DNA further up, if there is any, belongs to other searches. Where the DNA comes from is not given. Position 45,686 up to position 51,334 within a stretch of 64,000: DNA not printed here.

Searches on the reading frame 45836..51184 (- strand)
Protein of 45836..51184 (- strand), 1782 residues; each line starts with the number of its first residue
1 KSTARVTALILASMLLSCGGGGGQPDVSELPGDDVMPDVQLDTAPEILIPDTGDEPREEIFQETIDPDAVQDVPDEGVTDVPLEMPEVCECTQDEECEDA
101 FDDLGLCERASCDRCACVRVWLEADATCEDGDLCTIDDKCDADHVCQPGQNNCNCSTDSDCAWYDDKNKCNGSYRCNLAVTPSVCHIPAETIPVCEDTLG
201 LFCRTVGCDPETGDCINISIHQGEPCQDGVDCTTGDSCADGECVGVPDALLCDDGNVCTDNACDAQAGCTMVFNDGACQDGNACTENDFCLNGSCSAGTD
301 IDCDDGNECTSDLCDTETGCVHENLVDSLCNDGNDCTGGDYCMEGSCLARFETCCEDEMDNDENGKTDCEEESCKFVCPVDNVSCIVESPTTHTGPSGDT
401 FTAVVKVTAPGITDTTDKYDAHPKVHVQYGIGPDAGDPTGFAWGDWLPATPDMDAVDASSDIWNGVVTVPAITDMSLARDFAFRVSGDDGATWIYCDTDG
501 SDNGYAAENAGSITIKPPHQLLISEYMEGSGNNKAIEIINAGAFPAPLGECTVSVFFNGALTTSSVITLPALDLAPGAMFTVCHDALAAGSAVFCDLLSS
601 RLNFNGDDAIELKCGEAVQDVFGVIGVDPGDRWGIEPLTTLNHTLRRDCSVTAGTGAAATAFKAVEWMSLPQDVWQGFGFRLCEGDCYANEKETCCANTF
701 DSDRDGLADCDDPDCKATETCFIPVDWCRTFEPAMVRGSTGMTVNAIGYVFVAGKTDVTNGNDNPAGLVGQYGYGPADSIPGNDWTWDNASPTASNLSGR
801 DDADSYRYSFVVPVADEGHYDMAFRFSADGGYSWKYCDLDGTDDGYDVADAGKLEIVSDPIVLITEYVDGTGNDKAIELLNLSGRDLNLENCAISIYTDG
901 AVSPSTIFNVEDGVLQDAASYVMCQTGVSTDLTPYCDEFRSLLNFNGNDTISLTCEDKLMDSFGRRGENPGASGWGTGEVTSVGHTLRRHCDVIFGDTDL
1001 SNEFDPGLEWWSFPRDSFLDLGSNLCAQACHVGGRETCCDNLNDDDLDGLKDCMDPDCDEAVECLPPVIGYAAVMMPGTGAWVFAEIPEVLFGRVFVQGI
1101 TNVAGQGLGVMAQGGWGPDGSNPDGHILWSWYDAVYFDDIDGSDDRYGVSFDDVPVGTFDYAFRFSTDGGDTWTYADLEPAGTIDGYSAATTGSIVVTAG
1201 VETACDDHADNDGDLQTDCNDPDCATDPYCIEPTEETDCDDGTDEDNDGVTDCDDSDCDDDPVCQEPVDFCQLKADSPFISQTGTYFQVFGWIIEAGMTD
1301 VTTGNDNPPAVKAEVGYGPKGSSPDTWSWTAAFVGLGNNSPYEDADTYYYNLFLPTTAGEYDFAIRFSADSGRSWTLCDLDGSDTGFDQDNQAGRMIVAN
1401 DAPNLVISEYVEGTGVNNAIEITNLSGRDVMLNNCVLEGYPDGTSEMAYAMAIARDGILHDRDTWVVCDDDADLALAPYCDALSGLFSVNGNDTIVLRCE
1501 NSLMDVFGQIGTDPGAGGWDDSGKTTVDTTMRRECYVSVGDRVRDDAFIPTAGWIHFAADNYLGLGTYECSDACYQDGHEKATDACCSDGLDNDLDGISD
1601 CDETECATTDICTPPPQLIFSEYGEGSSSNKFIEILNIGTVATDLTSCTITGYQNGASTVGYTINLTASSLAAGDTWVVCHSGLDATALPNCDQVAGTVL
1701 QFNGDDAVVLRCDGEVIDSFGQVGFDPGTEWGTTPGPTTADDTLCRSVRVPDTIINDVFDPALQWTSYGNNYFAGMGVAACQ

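Call 74: search_protein_families(library=pfam, proteins=[window:45836-51184:-], max_evalue=0.001)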
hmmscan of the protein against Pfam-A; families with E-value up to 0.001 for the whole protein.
window:45836-51184:- (1782 aa): 2 families
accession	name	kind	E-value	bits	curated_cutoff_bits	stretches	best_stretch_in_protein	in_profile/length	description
PF00932.25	LTD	-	2.2e-39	134.6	34.3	4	1615-1723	5-108/109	Lamin Tail Domain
PF00526.23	Dicty_CTDC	-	4.7e-07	29.9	27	1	302-323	1-22/24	Dictyostelium (slime mold) repeat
